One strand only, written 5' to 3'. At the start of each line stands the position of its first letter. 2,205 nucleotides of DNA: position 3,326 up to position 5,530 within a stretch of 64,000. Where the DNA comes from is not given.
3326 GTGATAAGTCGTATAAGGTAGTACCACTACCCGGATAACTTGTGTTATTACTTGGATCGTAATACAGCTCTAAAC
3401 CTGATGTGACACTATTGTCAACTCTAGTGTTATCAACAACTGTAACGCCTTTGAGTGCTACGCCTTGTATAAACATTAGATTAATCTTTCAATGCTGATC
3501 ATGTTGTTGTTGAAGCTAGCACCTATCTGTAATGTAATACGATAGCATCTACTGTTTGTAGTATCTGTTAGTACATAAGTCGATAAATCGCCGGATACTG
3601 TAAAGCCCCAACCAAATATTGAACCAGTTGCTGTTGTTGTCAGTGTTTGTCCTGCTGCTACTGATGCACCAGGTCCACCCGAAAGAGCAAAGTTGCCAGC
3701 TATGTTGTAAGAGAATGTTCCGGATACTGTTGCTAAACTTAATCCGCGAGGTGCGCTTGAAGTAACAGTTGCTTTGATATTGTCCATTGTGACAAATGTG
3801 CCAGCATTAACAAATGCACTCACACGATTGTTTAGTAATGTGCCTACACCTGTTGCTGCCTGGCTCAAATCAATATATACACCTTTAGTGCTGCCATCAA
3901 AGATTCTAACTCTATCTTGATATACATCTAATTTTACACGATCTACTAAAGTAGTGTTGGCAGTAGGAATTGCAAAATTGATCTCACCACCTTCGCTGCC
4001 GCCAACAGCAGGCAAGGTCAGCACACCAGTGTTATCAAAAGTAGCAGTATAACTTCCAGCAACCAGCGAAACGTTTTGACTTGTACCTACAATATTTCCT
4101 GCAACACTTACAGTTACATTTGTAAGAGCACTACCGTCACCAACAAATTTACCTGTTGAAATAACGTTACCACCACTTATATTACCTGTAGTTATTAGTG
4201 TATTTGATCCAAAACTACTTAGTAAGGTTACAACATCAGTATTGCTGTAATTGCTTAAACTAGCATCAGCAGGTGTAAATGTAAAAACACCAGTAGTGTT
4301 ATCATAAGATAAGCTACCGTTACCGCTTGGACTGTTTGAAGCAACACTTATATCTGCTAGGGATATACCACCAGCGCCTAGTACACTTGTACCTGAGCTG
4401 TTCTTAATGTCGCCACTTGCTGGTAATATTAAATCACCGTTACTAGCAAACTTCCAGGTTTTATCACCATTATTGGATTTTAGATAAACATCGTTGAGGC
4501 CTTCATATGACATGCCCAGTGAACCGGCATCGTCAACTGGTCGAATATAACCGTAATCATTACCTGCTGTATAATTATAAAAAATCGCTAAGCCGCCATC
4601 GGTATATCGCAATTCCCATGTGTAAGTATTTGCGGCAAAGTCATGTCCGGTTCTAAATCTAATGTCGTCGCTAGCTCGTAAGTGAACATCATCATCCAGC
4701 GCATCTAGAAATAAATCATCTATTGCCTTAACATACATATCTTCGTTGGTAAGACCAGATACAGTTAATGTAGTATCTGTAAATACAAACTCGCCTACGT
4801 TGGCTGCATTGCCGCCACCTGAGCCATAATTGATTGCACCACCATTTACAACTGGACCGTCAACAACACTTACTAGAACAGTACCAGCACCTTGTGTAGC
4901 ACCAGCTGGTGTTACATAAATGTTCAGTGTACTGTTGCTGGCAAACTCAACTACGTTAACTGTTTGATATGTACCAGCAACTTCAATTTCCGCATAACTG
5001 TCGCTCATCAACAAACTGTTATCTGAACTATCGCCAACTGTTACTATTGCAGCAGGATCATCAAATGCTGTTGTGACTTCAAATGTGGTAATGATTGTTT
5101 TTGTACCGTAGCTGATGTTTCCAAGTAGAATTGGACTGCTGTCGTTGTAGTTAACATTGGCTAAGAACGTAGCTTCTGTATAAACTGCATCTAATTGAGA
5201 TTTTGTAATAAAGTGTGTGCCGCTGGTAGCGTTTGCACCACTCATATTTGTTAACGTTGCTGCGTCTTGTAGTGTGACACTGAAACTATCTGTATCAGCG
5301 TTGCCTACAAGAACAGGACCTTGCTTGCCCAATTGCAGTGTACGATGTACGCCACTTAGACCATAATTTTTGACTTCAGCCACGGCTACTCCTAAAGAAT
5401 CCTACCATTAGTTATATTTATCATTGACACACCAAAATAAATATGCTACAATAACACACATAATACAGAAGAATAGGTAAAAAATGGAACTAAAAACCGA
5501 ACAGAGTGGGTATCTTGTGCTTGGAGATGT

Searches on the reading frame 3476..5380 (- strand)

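Call 11: search_protein_families(library=phrogs, proteins=[window:3476-5380:-], max_evalue=0.00001)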
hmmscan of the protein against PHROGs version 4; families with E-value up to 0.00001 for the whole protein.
window:3476-5380:- (634 aa): 1 family
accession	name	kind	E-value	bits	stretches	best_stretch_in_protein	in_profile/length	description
phrog_4042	-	unknown function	8.1e-07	30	1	88-170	43-124/129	-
